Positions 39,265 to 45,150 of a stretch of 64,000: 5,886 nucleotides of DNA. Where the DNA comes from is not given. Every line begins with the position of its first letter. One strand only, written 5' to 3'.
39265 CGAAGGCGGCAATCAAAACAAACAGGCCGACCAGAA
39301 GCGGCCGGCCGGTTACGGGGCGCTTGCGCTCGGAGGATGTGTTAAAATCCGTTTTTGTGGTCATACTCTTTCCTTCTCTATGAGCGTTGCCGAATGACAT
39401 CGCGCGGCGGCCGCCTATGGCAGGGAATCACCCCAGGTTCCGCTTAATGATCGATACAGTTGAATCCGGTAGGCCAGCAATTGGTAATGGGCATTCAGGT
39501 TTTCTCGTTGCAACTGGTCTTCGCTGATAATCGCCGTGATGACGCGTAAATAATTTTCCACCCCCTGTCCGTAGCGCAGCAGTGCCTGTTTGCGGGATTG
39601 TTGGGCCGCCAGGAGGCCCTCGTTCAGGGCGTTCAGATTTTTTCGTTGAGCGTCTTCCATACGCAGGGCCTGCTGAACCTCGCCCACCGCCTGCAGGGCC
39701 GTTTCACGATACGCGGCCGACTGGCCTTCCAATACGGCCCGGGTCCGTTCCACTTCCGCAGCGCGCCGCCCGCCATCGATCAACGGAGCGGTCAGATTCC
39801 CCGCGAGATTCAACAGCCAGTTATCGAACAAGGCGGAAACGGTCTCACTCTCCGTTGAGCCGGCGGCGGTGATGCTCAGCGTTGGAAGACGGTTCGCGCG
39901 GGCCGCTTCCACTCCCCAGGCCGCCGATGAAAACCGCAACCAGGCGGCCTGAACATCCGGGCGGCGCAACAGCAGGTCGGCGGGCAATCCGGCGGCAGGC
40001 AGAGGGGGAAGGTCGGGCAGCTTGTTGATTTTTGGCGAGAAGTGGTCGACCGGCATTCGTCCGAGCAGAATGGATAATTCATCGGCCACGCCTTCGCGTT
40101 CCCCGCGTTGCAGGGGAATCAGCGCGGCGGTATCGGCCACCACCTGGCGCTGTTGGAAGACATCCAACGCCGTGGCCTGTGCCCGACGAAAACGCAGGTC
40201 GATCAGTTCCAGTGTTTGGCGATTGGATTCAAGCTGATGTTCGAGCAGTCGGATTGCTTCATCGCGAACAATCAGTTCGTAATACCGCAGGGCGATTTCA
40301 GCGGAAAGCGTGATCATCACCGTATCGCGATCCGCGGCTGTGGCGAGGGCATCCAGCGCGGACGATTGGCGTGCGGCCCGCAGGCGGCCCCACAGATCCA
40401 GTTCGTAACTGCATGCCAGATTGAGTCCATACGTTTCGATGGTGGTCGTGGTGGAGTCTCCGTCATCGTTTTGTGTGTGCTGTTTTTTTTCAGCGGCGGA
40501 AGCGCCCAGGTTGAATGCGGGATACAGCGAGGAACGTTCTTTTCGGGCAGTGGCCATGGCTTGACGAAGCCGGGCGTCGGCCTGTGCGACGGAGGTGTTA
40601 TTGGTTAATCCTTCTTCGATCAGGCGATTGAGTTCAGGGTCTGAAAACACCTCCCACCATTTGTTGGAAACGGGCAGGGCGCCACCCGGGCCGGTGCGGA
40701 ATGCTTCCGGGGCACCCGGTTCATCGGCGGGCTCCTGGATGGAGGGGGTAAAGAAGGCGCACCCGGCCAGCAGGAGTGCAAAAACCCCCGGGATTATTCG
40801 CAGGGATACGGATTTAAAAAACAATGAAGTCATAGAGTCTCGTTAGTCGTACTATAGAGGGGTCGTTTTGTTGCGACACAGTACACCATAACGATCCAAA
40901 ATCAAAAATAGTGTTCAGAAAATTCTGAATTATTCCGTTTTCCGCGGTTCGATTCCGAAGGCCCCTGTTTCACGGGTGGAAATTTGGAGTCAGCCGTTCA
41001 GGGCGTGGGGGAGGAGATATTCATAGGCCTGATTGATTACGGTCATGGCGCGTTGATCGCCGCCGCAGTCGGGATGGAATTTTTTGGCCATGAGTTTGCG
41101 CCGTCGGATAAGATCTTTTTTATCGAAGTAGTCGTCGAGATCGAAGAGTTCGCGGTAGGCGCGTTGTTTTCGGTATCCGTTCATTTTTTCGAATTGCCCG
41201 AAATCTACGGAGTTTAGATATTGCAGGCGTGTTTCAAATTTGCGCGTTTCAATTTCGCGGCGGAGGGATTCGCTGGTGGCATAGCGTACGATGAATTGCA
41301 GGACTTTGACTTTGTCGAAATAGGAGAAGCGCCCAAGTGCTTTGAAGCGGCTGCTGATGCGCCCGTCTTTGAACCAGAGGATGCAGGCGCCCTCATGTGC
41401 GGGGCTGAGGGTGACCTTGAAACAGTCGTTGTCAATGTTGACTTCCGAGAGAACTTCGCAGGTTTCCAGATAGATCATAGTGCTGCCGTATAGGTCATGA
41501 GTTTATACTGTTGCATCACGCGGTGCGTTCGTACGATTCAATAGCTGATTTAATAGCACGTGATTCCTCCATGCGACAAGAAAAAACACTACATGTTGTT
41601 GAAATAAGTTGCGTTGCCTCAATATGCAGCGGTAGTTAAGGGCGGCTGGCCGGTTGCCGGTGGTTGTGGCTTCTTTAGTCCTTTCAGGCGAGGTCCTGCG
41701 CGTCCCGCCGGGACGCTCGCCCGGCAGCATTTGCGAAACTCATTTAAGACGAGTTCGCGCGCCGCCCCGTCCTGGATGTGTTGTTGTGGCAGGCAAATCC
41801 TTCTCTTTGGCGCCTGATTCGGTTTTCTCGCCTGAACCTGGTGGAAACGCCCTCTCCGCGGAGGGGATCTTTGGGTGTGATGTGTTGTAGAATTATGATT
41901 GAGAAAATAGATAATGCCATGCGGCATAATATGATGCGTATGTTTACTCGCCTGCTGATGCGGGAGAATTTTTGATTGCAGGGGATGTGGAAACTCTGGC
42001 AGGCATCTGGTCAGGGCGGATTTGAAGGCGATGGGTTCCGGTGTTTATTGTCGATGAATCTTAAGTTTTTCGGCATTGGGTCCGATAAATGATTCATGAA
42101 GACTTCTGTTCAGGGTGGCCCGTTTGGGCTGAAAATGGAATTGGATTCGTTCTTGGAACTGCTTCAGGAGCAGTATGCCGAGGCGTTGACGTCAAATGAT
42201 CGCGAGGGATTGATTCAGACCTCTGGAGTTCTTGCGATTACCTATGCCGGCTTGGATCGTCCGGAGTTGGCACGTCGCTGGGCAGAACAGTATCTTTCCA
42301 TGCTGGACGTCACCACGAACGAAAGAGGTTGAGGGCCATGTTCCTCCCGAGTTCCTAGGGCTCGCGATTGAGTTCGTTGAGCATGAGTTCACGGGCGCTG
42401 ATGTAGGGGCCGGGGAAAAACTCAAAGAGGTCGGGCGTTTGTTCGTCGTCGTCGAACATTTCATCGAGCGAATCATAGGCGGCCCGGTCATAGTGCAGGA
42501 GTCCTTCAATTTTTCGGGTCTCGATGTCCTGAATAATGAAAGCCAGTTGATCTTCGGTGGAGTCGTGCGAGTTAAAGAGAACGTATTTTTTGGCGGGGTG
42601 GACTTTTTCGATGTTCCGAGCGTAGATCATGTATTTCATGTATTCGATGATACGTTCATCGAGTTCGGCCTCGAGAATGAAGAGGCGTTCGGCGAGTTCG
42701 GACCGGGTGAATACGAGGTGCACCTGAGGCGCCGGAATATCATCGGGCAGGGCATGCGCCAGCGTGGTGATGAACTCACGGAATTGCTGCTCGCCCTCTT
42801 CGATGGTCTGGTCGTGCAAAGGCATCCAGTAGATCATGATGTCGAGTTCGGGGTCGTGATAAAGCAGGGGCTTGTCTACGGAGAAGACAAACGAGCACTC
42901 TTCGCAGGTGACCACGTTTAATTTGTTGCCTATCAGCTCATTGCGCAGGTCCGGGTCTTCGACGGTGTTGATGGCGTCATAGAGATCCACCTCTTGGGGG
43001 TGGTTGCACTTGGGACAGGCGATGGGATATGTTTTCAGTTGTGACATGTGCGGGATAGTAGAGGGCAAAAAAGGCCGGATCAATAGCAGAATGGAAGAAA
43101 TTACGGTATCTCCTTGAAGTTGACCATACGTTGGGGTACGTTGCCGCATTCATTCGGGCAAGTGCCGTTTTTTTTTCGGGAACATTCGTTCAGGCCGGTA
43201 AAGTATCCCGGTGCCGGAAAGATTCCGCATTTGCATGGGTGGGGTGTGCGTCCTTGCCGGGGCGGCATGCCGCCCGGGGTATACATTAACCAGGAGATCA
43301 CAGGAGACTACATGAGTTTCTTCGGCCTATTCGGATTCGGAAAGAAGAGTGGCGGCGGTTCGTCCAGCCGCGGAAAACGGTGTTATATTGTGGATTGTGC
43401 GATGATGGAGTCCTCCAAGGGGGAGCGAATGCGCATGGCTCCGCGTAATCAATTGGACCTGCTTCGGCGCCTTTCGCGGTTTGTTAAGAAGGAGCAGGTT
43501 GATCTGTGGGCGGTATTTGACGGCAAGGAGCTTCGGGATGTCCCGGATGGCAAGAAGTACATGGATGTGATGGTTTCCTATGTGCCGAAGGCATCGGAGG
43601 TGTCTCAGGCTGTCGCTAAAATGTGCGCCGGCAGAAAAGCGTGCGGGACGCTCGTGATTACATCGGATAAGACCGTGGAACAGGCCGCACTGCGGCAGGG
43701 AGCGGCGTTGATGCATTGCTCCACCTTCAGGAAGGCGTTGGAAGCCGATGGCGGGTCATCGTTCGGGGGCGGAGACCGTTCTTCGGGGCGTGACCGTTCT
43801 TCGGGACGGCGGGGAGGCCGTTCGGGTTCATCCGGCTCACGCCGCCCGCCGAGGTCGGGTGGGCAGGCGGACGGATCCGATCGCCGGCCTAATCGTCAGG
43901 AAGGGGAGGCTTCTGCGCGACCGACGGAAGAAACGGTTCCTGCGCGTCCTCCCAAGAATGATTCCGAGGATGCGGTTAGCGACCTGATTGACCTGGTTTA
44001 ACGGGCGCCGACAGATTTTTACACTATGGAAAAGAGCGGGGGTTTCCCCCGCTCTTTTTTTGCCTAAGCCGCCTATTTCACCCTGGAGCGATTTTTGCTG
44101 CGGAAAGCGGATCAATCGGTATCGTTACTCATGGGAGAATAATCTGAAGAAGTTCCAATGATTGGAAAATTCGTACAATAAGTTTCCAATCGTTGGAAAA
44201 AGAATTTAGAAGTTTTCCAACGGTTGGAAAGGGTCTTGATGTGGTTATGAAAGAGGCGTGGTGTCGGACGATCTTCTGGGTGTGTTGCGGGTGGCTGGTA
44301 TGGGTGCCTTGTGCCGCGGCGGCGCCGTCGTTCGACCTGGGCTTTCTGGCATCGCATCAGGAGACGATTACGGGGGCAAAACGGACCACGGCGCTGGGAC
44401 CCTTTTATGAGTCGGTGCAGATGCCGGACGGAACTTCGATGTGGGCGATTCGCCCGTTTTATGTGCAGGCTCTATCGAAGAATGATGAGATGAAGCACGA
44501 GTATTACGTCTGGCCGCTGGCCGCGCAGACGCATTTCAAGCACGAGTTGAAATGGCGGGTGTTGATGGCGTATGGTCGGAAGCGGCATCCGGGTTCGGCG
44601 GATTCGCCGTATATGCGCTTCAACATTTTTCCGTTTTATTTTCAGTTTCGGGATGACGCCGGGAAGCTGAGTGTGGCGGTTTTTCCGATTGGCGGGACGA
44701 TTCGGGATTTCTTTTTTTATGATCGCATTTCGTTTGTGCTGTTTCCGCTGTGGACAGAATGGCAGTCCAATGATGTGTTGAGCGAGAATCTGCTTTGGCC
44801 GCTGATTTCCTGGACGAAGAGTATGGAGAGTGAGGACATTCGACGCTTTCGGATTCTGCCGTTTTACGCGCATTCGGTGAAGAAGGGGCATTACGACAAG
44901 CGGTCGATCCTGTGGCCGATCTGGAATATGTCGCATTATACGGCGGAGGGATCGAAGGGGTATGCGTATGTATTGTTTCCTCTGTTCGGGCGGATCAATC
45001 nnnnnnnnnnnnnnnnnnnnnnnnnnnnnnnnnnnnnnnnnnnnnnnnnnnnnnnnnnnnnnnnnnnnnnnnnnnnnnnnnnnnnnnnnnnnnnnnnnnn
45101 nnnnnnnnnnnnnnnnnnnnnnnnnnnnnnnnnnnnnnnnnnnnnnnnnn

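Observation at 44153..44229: Perfectly phased triple palindrome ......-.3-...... directly upstream of the secreted-repeat-protein/mlaEFD operon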

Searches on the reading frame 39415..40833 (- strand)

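Call 10: search_protein_families(library=pfam, proteins=[window:39415-40833:-], max_evalue=0.01)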
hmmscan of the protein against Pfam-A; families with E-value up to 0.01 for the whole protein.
window:39415-40833:- (472 aa): 1 family
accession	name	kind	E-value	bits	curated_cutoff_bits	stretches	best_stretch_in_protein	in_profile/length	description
PF02321.23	OEP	-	1.8e-34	119.6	22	2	287-463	8-186/187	Outer membrane efflux protein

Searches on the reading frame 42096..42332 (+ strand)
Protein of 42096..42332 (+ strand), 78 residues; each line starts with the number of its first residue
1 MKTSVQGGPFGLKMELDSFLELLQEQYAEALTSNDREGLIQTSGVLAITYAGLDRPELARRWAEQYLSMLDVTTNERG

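Call 58: search_protein_families(library=pfam, proteins=[window:42096-42332:+], max_evalue=0.001)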
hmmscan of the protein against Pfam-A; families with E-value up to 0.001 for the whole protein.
window:42096-42332:+ (78 aa): 1 family
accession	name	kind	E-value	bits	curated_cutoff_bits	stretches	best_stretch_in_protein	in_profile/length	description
PF13424.12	TPR_12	-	0.00035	21.2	30.1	1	27-70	33-75/77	Tetratricopeptide repeat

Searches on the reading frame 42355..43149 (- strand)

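Call 9: search_protein_families(library=pfam, proteins=[window:42355-43149:-], max_evalue=0.01)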
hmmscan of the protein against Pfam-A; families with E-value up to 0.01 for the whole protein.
window:42355-43149:- (264 aa): 2 families
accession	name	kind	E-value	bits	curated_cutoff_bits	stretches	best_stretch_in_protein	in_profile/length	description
PF14353.12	CpXC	-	3.3e-27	95.3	25.4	1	43-172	1-121/121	CpXC protein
PF13717.11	Zn_ribbon_4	-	0.0063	16.9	30.3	0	80-93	3-16/36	zinc-ribbon domain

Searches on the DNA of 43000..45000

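Call 35: search_rna_families(source=window, start=43000, end=45000, threshold=evalue, max_evalue=1)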
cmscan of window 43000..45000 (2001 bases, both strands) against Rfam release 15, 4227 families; matches with E-value up to 1: 4.
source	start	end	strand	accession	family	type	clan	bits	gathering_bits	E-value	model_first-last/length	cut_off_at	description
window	44013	44059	-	RF02420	Bp1_162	Gene; sRNA;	-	24.7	50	0.22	1-100/100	no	Burkholderia sRNA Bp1_Cand612_SIPHT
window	44173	44242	+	RF03640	mir-3747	Gene; miRNA;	-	24.4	63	0.055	1-67/67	no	mir-3747 microRNA precursor family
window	43948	44066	+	RF00558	L20_leader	Cis-reg; leader;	-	20.4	58.7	0.58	1-127/127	no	Ribosomal protein L20 leader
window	44026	44060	+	RF00084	CsrC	Gene; sRNA;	CL00106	12.9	61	0.5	207-244/255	no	CsrC RNA family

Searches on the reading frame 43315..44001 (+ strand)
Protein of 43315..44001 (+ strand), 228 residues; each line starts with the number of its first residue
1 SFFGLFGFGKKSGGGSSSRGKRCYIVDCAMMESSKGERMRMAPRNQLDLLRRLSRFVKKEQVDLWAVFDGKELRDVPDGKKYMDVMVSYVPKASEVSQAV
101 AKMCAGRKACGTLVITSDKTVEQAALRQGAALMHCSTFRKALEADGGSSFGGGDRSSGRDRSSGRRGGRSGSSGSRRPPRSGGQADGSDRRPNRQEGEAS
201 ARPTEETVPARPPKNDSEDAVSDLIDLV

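Call 9: search_protein_families(library=pfam, proteins=[window:43315-44001:+], max_evalue=0.01)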
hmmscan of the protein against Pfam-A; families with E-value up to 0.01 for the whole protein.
window:43315-44001:+ (228 aa): 1 family
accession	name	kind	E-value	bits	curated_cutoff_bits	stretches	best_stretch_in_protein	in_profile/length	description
PF05991.17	NYN_YacP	-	8e-08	32.9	24.6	1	48-143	30-128/166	YacP-like NYN domain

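Call 41: search_protein_families(library=ncbifam, proteins=[window:43315-44001:+], max_evalue=0.01)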
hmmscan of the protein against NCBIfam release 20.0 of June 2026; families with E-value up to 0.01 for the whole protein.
window:43315-44001:+ (228 aa): 0 families
